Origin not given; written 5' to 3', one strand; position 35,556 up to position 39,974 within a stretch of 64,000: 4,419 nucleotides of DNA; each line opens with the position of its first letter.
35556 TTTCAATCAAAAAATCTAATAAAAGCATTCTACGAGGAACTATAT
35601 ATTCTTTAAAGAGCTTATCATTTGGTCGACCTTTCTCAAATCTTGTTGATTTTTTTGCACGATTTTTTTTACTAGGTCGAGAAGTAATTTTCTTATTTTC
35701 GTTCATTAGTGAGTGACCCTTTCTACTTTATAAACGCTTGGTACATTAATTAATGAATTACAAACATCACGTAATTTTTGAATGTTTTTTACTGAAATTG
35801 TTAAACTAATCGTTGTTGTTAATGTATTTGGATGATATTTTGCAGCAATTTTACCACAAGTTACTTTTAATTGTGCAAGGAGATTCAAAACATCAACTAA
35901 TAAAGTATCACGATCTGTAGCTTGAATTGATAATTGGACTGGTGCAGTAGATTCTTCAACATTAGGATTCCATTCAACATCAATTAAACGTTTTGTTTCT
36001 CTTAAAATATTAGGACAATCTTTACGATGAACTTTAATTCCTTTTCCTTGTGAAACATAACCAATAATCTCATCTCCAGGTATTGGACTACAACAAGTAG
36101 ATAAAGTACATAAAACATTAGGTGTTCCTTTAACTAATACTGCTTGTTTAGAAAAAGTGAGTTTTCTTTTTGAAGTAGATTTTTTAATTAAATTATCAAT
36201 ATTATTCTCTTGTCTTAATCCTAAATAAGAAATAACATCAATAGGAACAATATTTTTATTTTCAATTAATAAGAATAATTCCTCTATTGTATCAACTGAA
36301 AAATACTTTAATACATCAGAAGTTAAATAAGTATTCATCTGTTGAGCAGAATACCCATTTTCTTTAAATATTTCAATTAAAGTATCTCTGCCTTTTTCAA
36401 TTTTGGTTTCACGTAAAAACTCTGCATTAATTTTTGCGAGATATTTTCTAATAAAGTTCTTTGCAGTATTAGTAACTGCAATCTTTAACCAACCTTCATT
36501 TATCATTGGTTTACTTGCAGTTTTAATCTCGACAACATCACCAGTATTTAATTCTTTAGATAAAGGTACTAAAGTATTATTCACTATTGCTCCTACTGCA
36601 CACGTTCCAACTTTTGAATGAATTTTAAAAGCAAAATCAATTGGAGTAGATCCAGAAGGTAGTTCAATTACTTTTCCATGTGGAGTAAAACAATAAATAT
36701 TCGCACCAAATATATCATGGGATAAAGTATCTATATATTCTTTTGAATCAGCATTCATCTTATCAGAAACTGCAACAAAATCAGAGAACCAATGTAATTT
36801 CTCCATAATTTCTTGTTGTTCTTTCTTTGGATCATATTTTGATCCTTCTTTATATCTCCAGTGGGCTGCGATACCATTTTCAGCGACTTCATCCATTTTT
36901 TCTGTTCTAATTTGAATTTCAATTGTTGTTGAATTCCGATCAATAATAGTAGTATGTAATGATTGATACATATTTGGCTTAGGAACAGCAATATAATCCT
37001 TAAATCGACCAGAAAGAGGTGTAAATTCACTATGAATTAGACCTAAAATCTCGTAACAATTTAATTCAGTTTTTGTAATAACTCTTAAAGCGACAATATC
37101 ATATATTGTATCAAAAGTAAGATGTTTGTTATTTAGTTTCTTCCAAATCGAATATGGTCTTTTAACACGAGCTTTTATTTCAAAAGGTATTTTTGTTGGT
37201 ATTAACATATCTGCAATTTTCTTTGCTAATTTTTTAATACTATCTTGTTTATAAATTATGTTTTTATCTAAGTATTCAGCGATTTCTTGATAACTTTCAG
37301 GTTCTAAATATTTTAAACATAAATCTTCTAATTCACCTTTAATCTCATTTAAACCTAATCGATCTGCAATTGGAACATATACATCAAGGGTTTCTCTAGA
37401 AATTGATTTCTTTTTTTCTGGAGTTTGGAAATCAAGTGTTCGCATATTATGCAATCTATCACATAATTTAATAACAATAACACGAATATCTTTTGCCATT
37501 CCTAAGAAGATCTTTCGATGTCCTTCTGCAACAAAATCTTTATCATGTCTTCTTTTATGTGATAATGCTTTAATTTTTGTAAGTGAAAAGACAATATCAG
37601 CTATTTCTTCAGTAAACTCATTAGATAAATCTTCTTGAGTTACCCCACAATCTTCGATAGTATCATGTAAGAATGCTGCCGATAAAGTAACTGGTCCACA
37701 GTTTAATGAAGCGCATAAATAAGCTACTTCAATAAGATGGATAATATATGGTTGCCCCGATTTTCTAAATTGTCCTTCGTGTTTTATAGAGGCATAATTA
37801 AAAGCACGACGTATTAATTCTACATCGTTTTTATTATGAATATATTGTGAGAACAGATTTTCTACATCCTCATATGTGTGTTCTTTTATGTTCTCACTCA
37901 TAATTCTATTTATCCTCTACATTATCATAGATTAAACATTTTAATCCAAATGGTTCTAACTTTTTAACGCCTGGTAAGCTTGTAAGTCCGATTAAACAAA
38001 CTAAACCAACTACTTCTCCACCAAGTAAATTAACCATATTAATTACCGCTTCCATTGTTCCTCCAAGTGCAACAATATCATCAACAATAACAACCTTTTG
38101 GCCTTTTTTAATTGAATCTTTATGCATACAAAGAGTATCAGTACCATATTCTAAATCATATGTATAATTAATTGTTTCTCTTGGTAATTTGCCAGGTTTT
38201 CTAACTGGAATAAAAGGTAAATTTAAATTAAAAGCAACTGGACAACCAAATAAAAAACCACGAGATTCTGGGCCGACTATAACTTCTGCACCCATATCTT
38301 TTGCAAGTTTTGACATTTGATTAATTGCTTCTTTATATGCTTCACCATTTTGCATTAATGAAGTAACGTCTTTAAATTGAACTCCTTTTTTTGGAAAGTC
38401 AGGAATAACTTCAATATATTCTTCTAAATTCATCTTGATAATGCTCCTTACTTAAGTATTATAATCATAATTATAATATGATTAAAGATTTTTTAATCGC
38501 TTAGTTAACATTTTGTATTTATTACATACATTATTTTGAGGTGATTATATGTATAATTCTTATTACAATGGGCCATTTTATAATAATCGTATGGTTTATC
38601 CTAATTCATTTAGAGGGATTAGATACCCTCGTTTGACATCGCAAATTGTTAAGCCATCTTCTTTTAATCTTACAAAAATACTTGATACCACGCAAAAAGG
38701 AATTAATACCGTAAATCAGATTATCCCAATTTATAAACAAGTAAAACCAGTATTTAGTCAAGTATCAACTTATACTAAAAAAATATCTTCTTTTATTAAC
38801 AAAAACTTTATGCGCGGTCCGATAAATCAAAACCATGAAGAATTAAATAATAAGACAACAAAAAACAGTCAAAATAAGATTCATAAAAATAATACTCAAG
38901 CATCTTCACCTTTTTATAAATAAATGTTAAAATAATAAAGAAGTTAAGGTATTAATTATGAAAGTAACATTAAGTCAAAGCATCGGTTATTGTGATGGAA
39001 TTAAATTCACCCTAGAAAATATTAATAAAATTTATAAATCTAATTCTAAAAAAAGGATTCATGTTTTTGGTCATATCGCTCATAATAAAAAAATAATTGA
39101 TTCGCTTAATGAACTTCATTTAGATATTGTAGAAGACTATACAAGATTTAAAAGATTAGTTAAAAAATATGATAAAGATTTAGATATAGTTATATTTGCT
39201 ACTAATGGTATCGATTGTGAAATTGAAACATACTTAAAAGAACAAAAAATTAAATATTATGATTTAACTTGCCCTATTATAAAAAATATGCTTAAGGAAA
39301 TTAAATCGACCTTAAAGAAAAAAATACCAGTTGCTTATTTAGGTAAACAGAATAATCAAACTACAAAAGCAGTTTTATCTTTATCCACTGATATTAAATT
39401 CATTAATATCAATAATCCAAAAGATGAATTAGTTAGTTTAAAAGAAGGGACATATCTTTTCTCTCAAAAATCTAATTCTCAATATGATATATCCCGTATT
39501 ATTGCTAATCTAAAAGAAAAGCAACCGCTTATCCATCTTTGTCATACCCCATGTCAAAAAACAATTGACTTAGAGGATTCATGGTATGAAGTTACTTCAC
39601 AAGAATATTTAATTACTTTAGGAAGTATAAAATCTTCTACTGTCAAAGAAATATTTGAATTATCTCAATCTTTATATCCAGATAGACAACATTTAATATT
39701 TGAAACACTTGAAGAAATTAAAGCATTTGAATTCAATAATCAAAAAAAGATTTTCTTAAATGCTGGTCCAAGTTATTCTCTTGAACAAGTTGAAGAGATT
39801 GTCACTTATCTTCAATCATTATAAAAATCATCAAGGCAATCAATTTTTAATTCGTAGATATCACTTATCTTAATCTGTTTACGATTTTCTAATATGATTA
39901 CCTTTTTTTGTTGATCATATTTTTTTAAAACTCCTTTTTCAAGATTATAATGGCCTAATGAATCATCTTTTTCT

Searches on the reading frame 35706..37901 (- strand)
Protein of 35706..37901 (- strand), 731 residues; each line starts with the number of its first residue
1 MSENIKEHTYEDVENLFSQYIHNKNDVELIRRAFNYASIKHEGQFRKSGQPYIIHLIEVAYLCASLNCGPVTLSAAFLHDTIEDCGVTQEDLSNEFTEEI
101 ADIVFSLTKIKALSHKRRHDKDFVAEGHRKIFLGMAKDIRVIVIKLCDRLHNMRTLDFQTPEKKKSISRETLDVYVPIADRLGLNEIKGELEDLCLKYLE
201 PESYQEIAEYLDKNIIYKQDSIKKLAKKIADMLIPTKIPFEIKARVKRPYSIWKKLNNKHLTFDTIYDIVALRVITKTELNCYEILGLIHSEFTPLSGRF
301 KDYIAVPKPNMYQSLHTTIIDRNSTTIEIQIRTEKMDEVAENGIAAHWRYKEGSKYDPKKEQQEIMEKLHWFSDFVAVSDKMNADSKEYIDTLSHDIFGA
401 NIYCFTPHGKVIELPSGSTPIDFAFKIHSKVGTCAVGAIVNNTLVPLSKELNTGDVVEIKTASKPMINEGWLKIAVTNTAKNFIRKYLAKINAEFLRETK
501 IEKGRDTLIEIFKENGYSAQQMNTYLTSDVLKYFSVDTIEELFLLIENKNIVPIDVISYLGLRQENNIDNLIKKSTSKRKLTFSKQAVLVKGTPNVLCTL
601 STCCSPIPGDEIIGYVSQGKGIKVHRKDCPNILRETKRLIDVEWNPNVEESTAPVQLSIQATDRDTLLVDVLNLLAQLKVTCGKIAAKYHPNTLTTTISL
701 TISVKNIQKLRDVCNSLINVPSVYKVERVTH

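Call 29: search_protein_families(library=pfam, proteins=[window:35706-37901:-], max_evalue=1e-10)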
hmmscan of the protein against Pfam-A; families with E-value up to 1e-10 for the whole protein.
window:35706-37901:- (731 aa): 4 families
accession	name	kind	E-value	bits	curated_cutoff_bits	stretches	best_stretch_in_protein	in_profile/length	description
PF04607.23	RelA_SpoT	-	3.8e-41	140.3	27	1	245-354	2-112/113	Region found in RelA / SpoT proteins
PF13328.12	HD_4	-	5.8e-39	133.8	27.2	1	33-184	1-155/156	HD domain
PF02824.27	TGS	-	7.1e-20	71.2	22.2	1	402-461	1-60/60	TGS domain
PF13291.12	ACT_4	-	1.8e-12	48.2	27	1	654-728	6-80/80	ACT domain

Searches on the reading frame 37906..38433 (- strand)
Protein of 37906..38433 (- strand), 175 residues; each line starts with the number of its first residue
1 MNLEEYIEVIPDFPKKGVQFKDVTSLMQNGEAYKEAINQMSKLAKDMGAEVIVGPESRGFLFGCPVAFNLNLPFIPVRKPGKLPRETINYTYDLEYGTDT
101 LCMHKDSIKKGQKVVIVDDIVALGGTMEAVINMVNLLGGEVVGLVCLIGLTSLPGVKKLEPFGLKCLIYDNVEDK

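Call 48: search_protein_families(library=pfam, proteins=[window:37906-38433:-], max_evalue=0.01)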
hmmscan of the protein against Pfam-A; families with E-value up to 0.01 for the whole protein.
window:37906-38433:- (175 aa): 2 families
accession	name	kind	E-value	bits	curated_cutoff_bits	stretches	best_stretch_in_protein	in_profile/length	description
PF00156.33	Pribosyltran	-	9.2e-15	54.7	26.3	1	29-149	8-125/158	Phosphoribosyl transferase domain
PF14681.12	UPRTase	-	0.0053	16.7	27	0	108-159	118-168/206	Uracil phosphoribosyltransferase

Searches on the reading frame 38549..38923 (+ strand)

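Call 48: search_protein_families(library=pfam, proteins=[window:38549-38923:+], max_evalue=0.01)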
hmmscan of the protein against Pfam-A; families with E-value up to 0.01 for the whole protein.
window:38549-38923:+ (124 aa): 1 family
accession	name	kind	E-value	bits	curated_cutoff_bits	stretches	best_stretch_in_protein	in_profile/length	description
PF14179.11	YppG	-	0.0073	17.5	27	1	38-69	74-105/105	YppG-like protein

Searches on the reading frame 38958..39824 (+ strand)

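Call 48: search_protein_families(library=pfam, proteins=[window:38958-39824:+], max_evalue=0.01)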
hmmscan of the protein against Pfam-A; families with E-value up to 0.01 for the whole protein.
window:38958-39824:+ (288 aa): 2 families
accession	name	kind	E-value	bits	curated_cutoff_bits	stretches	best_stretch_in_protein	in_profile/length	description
PF02401.23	LYTB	-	7.6e-35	120.9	24.5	1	3-285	1-266/267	LytB protein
PF16271.10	DUF4924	-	0.004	17.6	30.3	1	32-79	68-114/179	Domain of unknown function (DUF4924)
